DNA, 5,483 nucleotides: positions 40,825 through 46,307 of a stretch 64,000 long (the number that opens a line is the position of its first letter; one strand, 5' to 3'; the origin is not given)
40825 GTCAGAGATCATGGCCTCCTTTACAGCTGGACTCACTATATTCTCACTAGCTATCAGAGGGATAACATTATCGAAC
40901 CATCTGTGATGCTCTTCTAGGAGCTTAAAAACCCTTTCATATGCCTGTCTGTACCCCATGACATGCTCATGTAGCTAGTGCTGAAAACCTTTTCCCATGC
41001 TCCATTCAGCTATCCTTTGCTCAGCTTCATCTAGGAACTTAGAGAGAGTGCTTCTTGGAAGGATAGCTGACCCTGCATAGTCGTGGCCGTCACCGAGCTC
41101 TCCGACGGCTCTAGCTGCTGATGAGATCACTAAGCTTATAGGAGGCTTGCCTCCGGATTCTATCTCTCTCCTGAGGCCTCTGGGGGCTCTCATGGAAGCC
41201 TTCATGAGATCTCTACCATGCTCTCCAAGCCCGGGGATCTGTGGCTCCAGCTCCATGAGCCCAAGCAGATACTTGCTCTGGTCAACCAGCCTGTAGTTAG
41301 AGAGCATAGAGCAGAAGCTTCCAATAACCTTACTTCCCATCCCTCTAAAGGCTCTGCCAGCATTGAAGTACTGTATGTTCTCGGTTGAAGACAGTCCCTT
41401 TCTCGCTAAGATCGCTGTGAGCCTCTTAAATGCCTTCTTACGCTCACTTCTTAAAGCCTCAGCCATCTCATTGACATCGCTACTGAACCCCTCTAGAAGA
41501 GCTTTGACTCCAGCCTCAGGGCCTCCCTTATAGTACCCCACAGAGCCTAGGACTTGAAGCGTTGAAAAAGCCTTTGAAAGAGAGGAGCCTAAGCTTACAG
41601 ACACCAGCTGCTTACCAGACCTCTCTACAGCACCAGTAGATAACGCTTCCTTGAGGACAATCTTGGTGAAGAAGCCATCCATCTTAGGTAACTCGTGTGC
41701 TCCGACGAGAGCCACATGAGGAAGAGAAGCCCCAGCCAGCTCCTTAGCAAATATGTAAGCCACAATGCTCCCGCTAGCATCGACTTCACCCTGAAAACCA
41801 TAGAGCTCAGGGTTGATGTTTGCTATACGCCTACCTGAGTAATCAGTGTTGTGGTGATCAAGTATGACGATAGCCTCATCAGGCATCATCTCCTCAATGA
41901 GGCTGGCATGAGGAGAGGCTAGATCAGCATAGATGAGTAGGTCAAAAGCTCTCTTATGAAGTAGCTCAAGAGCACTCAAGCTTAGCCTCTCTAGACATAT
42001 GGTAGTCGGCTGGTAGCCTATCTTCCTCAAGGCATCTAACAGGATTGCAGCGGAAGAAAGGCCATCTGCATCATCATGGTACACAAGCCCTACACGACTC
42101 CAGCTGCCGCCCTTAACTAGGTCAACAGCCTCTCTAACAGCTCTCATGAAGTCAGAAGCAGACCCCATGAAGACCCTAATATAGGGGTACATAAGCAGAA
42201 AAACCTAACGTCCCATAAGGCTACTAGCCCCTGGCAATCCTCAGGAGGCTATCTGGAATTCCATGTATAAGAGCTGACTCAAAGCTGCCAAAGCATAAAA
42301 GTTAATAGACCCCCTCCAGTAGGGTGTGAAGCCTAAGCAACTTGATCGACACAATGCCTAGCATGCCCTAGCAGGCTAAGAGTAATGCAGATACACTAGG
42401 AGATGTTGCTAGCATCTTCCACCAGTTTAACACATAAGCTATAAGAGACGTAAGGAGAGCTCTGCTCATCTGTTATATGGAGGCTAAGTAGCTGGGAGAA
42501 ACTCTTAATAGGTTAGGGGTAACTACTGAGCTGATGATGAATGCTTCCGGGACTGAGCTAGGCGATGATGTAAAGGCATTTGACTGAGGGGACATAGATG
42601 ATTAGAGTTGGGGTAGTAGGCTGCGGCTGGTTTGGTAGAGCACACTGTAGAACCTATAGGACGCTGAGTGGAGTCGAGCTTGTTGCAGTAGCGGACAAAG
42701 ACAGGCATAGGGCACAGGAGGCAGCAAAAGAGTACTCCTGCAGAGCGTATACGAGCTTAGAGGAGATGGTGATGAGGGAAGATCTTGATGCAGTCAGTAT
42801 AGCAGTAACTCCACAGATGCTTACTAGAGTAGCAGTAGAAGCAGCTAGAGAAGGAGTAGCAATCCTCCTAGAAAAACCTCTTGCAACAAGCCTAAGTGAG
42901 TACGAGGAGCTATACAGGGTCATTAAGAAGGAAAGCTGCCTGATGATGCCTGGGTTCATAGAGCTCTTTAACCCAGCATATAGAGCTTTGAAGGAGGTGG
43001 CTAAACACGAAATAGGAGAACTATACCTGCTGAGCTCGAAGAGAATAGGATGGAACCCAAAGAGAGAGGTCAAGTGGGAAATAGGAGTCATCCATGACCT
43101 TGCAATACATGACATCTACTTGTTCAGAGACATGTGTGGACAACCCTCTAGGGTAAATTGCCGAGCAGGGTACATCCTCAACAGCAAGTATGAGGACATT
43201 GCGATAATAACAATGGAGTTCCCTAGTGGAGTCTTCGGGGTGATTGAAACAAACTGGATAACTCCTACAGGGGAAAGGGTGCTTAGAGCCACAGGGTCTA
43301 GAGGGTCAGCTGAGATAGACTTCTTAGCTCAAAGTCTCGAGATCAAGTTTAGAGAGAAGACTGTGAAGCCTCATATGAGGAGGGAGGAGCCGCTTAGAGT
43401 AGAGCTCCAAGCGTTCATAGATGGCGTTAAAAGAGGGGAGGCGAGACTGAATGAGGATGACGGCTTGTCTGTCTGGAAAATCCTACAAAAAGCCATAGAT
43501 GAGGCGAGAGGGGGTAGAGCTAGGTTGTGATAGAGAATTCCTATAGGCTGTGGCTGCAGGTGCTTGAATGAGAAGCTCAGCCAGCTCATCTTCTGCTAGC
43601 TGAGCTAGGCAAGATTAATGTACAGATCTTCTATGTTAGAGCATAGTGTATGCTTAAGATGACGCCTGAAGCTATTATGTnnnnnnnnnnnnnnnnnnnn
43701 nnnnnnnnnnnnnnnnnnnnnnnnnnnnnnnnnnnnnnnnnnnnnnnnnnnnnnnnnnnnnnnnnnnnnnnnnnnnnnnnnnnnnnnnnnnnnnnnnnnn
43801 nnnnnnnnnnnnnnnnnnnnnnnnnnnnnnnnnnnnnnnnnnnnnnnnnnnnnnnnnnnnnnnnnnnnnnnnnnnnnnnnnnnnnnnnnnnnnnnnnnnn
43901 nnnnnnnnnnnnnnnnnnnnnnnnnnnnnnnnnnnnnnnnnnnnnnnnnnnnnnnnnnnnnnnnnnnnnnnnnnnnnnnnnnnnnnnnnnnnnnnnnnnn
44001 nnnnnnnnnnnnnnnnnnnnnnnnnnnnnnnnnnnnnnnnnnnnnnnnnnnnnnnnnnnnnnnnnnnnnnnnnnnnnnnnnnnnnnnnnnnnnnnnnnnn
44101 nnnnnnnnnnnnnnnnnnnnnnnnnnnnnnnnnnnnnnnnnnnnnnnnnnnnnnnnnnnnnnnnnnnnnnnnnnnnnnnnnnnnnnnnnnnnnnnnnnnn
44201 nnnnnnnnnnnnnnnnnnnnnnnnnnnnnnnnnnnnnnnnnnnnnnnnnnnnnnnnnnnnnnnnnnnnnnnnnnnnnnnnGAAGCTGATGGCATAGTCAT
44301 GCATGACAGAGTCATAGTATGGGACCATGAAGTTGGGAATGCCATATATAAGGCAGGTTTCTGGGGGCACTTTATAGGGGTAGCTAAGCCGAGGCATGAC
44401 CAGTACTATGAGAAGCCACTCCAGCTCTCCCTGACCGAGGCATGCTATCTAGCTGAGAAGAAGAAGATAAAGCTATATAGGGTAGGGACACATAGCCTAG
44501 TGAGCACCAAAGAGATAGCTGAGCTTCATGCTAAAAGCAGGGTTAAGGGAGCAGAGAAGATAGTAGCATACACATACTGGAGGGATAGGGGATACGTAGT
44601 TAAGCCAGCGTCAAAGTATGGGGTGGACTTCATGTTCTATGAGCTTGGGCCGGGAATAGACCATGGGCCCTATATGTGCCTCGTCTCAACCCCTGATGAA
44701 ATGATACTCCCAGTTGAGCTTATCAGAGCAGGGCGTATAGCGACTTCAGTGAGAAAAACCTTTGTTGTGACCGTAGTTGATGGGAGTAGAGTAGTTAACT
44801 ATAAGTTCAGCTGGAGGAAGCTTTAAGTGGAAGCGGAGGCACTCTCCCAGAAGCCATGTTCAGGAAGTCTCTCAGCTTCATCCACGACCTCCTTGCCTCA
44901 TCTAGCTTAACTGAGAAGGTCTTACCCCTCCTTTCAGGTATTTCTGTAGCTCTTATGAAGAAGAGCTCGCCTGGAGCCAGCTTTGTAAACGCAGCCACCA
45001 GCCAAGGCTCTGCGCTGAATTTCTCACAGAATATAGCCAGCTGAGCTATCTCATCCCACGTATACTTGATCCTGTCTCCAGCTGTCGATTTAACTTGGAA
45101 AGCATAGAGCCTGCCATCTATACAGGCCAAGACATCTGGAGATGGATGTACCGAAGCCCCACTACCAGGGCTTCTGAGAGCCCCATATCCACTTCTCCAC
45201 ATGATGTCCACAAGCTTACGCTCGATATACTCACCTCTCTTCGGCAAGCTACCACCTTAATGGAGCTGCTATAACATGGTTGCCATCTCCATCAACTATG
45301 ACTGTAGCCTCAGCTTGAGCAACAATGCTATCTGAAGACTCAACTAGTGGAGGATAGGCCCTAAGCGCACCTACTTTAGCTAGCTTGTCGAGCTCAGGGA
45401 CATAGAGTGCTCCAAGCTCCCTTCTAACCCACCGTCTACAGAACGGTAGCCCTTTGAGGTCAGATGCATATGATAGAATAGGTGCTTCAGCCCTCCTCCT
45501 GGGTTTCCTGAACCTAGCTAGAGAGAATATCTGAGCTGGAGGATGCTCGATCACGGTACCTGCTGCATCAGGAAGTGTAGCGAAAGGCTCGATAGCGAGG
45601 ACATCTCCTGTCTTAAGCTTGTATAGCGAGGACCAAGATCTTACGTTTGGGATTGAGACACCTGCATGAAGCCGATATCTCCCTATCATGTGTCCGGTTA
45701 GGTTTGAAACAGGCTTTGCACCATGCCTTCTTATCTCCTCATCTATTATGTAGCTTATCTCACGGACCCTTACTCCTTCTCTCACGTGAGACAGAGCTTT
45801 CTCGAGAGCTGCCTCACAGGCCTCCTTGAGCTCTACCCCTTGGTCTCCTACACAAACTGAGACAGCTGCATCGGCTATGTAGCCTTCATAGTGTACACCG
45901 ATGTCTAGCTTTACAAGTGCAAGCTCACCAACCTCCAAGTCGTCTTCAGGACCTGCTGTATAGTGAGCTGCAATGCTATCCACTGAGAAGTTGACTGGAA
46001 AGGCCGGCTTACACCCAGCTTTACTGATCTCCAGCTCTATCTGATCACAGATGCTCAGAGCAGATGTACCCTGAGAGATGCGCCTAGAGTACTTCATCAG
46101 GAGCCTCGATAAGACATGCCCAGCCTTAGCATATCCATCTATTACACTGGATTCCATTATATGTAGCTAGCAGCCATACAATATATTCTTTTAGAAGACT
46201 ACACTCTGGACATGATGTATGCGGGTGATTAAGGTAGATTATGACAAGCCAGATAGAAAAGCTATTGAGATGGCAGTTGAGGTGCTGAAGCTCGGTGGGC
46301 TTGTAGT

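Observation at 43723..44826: Fused two-repeat tRNA-splicing endonuclease in a genome with non-canonical tRNA introns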

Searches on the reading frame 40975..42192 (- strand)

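Call 42: search_protein_families(library=pfam, proteins=[window:40975-42192:-], max_evalue=0.001)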
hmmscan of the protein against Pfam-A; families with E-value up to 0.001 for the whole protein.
window:40975-42192:- (405 aa): 1 family
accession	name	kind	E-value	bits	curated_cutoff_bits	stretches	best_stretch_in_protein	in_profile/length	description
PF01368.27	DHH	-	3.1e-09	37.6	28.1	1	36-149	4-102/125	DHH family, N-terminal domain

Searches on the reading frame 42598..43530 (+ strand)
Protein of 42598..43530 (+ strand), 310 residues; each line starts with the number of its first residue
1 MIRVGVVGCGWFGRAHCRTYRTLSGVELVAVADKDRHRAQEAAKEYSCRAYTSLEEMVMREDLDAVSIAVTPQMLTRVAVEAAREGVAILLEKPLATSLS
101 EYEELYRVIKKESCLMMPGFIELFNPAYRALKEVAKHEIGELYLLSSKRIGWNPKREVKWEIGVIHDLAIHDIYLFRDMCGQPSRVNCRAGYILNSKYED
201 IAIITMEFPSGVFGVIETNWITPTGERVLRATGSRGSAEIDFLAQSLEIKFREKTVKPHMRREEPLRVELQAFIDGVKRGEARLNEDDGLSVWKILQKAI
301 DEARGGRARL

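Call 42: search_protein_families(library=pfam, proteins=[window:42598-43530:+], max_evalue=0.001)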
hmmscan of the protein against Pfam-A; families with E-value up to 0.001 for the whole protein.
window:42598-43530:+ (310 aa): 4 families
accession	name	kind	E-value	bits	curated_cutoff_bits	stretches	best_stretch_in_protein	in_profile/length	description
PF01408.29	GFO_IDH_MocA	-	4.9e-27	95.4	24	1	2-120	1-120/120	Oxidoreductase family, NAD-binding Rossmann fold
PF22725.1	GFO_IDH_MocA_C3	-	9.1e-17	61.6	27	1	132-239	6-124/124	GFO/IDH/MocA C-terminal domain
PF02894.22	GFO_IDH_MocA_C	-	6.5e-12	46.1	22.9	1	133-265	3-145/218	Oxidoreductase family, C-terminal alpha/beta domain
PF03807.23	F420_oxidored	-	0.00012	23.1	21.6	1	3-82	1-79/94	NADP oxidoreductase coenzyme F420-dependent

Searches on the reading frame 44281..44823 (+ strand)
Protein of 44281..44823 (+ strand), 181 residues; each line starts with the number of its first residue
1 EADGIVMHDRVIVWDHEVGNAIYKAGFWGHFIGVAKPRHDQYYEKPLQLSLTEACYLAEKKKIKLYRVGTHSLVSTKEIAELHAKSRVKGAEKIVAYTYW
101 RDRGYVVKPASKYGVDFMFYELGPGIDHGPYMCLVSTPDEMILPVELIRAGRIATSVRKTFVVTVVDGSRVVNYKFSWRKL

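Call 23: find_homologous_proteins(query=window:44281-44823:+)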
Query window:44281-44823:+ (181 aa): 6 proteins with E <= 0.001 among 57 candidates.
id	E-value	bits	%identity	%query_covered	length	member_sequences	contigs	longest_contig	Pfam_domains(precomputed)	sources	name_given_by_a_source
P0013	7.1e-51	190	51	98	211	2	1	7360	PF01974.24,PF02778.20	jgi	-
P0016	5.6e-33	132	43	97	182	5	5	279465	PF01974.24,PF02778.20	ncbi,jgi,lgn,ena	-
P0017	1.5e-30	124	40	90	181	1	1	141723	PF01974.24,PF02778.20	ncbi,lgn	-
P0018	1.8e-27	114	36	98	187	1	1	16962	PF01974.24,PF02778.20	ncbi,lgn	-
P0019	5.4e-24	103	36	97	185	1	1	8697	PF01974.24,PF02778.20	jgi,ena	-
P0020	9.2e-11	60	30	95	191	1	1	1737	PF01974.24,PF02778.20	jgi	-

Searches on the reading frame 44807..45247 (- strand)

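Call 42: search_protein_families(library=pfam, proteins=[window:44807-45247:-], max_evalue=0.001)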
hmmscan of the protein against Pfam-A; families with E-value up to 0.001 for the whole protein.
window:44807-45247:- (146 aa): 1 family
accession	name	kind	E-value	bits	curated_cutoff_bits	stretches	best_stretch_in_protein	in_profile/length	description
PF01870.24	Hjc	-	1.3e-18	67.2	21.1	1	8-87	2-81/93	Archaeal holliday junction resolvase (hjc)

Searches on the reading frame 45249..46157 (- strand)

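Call 42: search_protein_families(library=pfam, proteins=[window:45249-46157:-], max_evalue=0.001)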
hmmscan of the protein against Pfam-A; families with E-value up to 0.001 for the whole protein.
window:45249-46157:- (302 aa): 1 family
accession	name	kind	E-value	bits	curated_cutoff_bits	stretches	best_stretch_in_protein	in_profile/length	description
PF00557.29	Peptidase_M24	-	4.1e-29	102.3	23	1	9-205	3-202/208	Metallopeptidase family M24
